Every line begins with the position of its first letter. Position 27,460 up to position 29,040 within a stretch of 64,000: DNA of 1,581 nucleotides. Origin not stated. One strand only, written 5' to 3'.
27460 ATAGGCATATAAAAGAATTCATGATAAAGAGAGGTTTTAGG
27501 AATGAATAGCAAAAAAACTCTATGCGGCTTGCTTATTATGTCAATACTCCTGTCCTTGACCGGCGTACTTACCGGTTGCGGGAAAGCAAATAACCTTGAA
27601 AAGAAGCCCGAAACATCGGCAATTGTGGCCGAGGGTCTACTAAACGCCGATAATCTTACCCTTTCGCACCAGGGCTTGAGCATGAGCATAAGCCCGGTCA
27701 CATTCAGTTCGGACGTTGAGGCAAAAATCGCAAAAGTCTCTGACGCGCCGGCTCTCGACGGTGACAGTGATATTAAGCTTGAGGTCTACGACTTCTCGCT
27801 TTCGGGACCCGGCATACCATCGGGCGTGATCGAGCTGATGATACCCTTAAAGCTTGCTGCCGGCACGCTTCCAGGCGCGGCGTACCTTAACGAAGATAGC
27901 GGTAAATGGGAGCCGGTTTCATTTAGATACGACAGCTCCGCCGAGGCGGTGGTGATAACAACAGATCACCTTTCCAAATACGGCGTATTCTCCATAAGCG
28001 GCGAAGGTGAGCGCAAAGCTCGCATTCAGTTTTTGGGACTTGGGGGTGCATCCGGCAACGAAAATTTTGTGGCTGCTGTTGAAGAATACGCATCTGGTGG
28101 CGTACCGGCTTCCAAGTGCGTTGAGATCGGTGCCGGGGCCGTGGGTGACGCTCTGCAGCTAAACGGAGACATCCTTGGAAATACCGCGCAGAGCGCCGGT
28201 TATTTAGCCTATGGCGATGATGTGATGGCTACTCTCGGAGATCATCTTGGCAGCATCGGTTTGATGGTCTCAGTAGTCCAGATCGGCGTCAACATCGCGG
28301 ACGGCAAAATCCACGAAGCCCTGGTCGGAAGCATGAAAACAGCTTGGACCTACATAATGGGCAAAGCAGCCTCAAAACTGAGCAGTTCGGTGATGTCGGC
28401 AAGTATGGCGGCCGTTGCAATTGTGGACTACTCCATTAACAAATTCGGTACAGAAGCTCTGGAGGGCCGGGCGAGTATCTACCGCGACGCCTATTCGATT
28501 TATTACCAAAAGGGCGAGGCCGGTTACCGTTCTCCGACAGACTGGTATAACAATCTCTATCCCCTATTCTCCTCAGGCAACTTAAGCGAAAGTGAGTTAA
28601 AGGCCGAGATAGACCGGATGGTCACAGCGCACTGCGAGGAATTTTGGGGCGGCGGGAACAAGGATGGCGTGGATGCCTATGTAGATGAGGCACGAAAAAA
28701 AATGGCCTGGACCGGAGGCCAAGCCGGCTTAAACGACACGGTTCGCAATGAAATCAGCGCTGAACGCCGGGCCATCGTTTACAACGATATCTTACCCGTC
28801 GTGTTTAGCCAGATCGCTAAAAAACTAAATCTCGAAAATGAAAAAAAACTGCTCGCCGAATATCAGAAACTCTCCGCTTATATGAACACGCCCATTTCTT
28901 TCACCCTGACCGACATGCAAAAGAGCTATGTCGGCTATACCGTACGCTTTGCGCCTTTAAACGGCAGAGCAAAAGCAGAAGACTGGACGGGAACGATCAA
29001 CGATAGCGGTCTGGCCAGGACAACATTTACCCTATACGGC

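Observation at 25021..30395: Uncharacterised four-gene envelope module: double-HTH 12-TM regulator, 2-TM protein, 760-aa lipoprotein, coupled 2-TM protein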

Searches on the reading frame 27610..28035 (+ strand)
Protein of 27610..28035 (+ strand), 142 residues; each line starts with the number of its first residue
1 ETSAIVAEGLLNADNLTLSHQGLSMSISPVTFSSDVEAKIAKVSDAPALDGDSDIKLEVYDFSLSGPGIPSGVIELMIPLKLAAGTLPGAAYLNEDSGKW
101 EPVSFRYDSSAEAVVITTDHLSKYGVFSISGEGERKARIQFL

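Call 33: search_solved_structures(query=A2, max_evalue=10, show_alignments=4)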
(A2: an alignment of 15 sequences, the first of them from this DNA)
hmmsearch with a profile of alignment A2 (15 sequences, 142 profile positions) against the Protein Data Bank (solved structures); distinct sequences matched with E-value up to 10: 1.
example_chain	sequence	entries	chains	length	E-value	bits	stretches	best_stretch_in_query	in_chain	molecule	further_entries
6htn_A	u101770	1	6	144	1.2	12.3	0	47-68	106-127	Fucose-binding lectin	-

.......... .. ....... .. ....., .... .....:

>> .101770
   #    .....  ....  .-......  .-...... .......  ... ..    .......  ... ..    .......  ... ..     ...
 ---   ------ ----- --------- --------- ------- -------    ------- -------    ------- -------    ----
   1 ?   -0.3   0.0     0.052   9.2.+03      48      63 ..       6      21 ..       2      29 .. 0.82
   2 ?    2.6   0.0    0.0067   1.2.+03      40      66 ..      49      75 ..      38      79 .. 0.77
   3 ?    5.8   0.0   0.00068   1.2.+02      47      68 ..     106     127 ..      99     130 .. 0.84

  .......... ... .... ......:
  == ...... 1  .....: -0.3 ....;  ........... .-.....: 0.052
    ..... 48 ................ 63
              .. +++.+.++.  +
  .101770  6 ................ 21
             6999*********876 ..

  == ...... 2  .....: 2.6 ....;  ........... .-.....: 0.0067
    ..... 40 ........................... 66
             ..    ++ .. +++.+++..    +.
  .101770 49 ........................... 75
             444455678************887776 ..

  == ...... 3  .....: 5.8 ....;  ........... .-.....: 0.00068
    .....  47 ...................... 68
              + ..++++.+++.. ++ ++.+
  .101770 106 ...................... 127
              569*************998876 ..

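Call 34: search_protein_families(library=pfam, proteins=[window:27610-28035:+], max_evalue=10)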
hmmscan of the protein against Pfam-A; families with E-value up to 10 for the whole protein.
seq(142 aa): 0 families

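Call 55: predict_structure(alignment_id=A5)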
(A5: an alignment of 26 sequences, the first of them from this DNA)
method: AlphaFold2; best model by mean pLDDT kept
length: 142 residues; sequences in the alignment: 26
mean_pLDDT: 86.6   pTM: 0.82
mean pLDDT of the five models: 86.6, 85.7, 85.7, 85.5, 83.2
residues with pLDDT >= 90: 83; 70-90: 40; 50-70: 18; < 50: 1
segments of 3 or more residues with pLDDT < 50: none
pLDDT, mean of each block of 10 residues (from residue 1): 88 92 87 87 88 82 87 92 90 91 93 94 91 54 62
secondary structure, 60 per line:
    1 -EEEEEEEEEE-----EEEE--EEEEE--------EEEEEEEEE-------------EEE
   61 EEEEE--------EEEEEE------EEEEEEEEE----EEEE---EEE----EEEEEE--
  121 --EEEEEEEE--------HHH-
elements in order: E2-11 E17-20 E23-27 E36-44 E58-65 E74-79 E86-94 E99-102 E106-108 E113-118 E123-130

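Call 57: fold_search(model_id=the predicted structure, library=pdb)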
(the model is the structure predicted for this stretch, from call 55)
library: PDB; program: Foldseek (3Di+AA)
matches with E <= 10: 411; with E <= 0.001: 0
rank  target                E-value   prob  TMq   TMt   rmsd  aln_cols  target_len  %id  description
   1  4dlo_B                1.1e-03  1.00  0.57  0.28   5.2       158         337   14  Crystal structure of the GAIN and HormR domains of brain angiogenesis inhibitor 3 (BAI3) (released 2012-02-22)
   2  4d8o                  1.0e-02  1.00  0.54  0.19   5.5       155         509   12  Crystal Structure of the ankyrin-B ZU5-ZU5-UPA-DD tandem (released 2012-03-28)
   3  8j07_k3               2.2e-02  0.99  0.45  0.15   8.2       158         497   13  96nm repeat of human respiratory doublet microtubule and associated axonemal complexes (released 2023-07-26)
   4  9m0b_A                8.2e-02  0.90  0.41  0.10   6.2       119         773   15  Crystal structure of alpha-agarase AGA from Catenovulum maritimum (released 2026-03-04)
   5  5mi4                  8.6e-02  0.25  0.21  0.06  14.2       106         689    9  BtGH84 mutant with covalent modification by MA3 (released 2017-11-01)
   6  6m3p_E                9.1e-02  1.00  0.58  0.23   5.7       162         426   11  Crystal structure of AnkG/beta2-spectrin complex (released 2020-05-13)
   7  4pj6_A                9.1e-02  0.63  0.29  0.06  14.5       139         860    7  Crystal Structure of Human Insulin Regulated Aminopeptidase with Lysine in Active Site (released 2014-12-03)
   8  3mdj_C                1.1e-01  0.66  0.29  0.06  14.1       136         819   10  ER Aminopeptidase, ERAP1, Bound to the Zinc Aminopeptidase Inhibitor, Bestatin (released 2011-03-30)
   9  6m3p_C                1.2e-01  0.99  0.60  0.23   5.6       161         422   12  Crystal structure of AnkG/beta2-spectrin complex (released 2020-05-13)
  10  3cia_A                1.2e-01  0.75  0.30  0.09   6.5        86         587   14  Crystal structure of cold-aminopeptidase from Colwellia psychrerythraea (released 2008-07-01)
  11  2ead_B                1.2e-01  0.08  0.14  0.04  16.2       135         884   12  Crystal structure of 1,2-a-L-fucosidase from Bifidobacterium bifidum in complex with substrate (released 2007-04-24)
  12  5mj6_A                1.3e-01  0.57  0.30  0.06  14.3       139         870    7  Ligand-induced conformational change of Insulin-regulated aminopeptidase: insights on catalytic mechanism and active s (released 2017-04-05)
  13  6mgq_B                1.3e-01  0.44  0.26  0.06  14.5       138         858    9  ERAP1 in the open conformation bound to 10mer phosphinic inhibitor DG014 (released 2019-12-18)
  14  3mdj_B                1.4e-01  0.54  0.28  0.06  14.3       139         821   10  ER Aminopeptidase, ERAP1, Bound to the Zinc Aminopeptidase Inhibitor, Bestatin (released 2011-03-30)
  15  9m0b_B                1.5e-01  0.77  0.39  0.10   6.2       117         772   14  Crystal structure of alpha-agarase AGA from Catenovulum maritimum (released 2026-03-04)
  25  3ud2_A                2.2e-01  0.98  0.58  0.29   4.7       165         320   14  Crystal structure of Selenomethionine ZU5A-ZU5B protein domains of human erythrocyte ankyrin (released 2012-02-22)
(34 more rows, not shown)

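Call 64: search_protein_representatives(alignment_id=A5)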
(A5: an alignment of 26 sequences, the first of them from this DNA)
Query: 26 sequences, 142 profile positions. Proteins with E-value up to 0.001 (for the whole library): 478; up to 1e-10: 210; up to 1e-30: 9. The best 150 are listed.
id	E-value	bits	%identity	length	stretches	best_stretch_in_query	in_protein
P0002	1.2e-58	213.7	-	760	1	2-142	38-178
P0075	3.6e-52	192.7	-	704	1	2-142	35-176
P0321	3.9e-51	189.3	-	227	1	17-142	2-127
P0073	1.9e-48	180.6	-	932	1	1-142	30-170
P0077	1.7e-47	177.5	-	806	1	2-142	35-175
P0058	1.9e-47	177.4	-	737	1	2-142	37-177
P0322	6.6e-35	136.7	-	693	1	2-134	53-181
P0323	4.2e-33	130.9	-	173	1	1-96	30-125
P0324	3.1e-31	124.8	-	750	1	2-139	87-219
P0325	1.2e-30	122.9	-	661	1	8-141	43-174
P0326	1.8e-29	119.1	-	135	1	45-141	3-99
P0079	1.8e-28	115.8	-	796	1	12-142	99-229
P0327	6.0e-25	104.4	-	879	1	11-139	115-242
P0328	7.6e-25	104.1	-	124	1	4-88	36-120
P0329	9.3e-25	103.8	-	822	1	9-141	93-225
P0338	1.3e-22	96.8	-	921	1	9-140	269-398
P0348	4.0e-21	92.0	-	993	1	4-141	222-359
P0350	7.3e-21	91.2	-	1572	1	12-132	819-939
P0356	5.1e-20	88.4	-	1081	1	11-139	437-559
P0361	8.6e-20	87.7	-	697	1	11-141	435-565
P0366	3.9e-19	85.6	-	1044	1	12-141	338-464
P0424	6.8e-16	75.1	-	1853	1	47-136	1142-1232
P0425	6.9e-16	75.0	-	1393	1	12-139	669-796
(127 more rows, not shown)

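Call 65: search_protein_families(library=pfam, proteins=[P0350, P0424, P0356, P0361, P0338, P0348, P0366, P0425], max_evalue=0.001)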
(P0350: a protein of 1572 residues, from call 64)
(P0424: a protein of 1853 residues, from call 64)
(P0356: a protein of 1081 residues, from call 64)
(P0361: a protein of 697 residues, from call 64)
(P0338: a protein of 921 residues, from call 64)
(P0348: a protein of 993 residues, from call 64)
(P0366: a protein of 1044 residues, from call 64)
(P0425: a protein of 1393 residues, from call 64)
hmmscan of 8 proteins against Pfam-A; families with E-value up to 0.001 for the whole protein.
P0350 (1572 aa): 4 families
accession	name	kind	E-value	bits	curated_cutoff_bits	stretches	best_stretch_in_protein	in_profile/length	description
PF01640.23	Peptidase_C10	-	1.4e-47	162.9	26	1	161-350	1-194/194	Peptidase C10 family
PF13306.12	LRR_5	-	1.3e-26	93.5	27.7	2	421-522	21-123/127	BspA type Leucine rich repeat region (6 copies)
PF13734.11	Inhibitor_I69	-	2.3e-17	63.7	25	1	20-123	1-96/98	Spi protease inhibitor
PF13529.12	Peptidase_C39_2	-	6.7e-06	27.2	24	0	166-200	4-39/143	Peptidase_C39 like family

P0424 (1853 aa): 5 families
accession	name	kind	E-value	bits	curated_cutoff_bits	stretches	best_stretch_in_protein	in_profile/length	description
PF01640.23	Peptidase_C10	-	4.5e-43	148.2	26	1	160-331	1-194/194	Peptidase C10 family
PF13306.12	LRR_5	-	1.3e-37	128.9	27.7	2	400-509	21-126/127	BspA type Leucine rich repeat region (6 copies)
PF13734.11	Inhibitor_I69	-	3.2e-16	60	25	1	19-125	1-95/98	Spi protease inhibitor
PF13529.12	Peptidase_C39_2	-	1.1e-06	29.7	24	1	165-315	11-134/143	Peptidase_C39 like family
PF13855.12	LRR_8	-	4e-05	23.7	27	0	490-537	8-57/61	Leucine rich repeat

P0356 (1081 aa): 4 families
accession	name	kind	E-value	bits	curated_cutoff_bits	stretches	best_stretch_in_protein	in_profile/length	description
PF13240.11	Zn_Ribbon_1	-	4.3e-17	61.7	25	0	84-102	4-22/23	zinc-ribbon domain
PF12773.13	DZR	-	1.3e-13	51.3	27.3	1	18-62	1-45/45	Double zinc ribbon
PF17032.10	Zn_ribbon_15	-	4e-07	31.2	28.9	0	15-36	52-73/73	zinc-ribbon family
PF13248.11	Zn_ribbon_3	-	0.00054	19.8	27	0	84-101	7-24/26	zinc-ribbon domain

P0361 (697 aa): 1 family
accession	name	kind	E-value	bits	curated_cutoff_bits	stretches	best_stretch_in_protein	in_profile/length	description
PF13306.12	LRR_5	-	5.1e-27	94.7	27.7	3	33-137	21-122/127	BspA type Leucine rich repeat region (6 copies)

P0338 (921 aa): 4 families
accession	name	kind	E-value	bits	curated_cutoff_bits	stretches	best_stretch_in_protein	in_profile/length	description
PF13240.11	Zn_Ribbon_1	-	4.4e-14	52.2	25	1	5-24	2-21/23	zinc-ribbon domain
PF12773.13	DZR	-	1.2e-11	45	27.3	2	5-59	1-45/45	Double zinc ribbon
PF13248.11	Zn_ribbon_3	-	6e-06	26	27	0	81-98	7-24/26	zinc-ribbon domain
PF17032.10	Zn_ribbon_15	-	0.0004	21.6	28.9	0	4-23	54-73/73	zinc-ribbon family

P0348 (993 aa): 3 families
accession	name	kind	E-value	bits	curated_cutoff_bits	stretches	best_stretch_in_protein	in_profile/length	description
PF07833.16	Cu_amine_oxidN1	-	1.7e-31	108.8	24.2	1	86-181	13-108/108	Copper amine oxidase N-terminal domain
PF18911.6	PKD_4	-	1.3e-08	35.1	27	1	885-951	19-83/85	PKD domain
PF00801.26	PKD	-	2.2e-08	34.4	23.5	1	885-940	16-71/80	PKD domain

P0366 (1044 aa): 1 family
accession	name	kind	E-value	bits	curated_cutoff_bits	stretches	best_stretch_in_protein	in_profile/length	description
PF00188.32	CAP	-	2.2e-15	58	21.1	1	37-142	2-110/117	Cysteine-rich secretory protein family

P0425 (1393 aa): 3 families
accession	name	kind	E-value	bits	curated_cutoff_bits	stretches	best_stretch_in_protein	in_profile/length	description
PF01640.23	Peptidase_C10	-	3.1e-53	181.4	26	1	35-220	1-194/194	Peptidase C10 family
PF13306.12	LRR_5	-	2.7e-27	95.6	27.7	2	298-412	9-126/127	BspA type Leucine rich repeat region (6 copies)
PF13529.12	Peptidase_C39_2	-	8.9e-06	26.8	24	0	40-209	4-140/143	Peptidase_C39 like family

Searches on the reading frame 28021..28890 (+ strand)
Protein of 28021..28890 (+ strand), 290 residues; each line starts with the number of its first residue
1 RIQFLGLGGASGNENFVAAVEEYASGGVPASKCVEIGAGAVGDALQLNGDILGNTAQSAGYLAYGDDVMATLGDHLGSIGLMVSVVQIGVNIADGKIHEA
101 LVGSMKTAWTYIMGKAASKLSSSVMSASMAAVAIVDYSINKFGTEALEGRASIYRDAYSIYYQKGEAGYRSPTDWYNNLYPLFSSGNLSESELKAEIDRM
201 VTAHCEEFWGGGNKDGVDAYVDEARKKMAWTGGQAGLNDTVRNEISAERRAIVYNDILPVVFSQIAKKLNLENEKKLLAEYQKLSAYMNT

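Call 34: search_protein_families(library=pfam, proteins=[window:28021-28890:+], max_evalue=10)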
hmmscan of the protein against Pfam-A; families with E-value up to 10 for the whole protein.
window:28021-28890:+ (290 aa): 1 family
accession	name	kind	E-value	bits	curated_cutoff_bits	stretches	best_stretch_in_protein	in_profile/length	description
PF01592.21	NifU_N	-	0.28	11.8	22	1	90-139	73-122/127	NifU-like N terminal domain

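Call 84: search_solved_structures(query=A6, max_evalue=10, show_alignments=2)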
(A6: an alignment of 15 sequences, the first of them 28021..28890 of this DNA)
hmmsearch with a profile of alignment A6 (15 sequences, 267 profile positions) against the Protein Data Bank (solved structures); distinct sequences matched with E-value up to 10: 1.
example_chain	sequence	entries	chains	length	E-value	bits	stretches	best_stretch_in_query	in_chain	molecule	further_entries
8t8d_A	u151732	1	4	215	0.24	14.3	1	210-265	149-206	Neuraminyllactose-binding hemagglutinin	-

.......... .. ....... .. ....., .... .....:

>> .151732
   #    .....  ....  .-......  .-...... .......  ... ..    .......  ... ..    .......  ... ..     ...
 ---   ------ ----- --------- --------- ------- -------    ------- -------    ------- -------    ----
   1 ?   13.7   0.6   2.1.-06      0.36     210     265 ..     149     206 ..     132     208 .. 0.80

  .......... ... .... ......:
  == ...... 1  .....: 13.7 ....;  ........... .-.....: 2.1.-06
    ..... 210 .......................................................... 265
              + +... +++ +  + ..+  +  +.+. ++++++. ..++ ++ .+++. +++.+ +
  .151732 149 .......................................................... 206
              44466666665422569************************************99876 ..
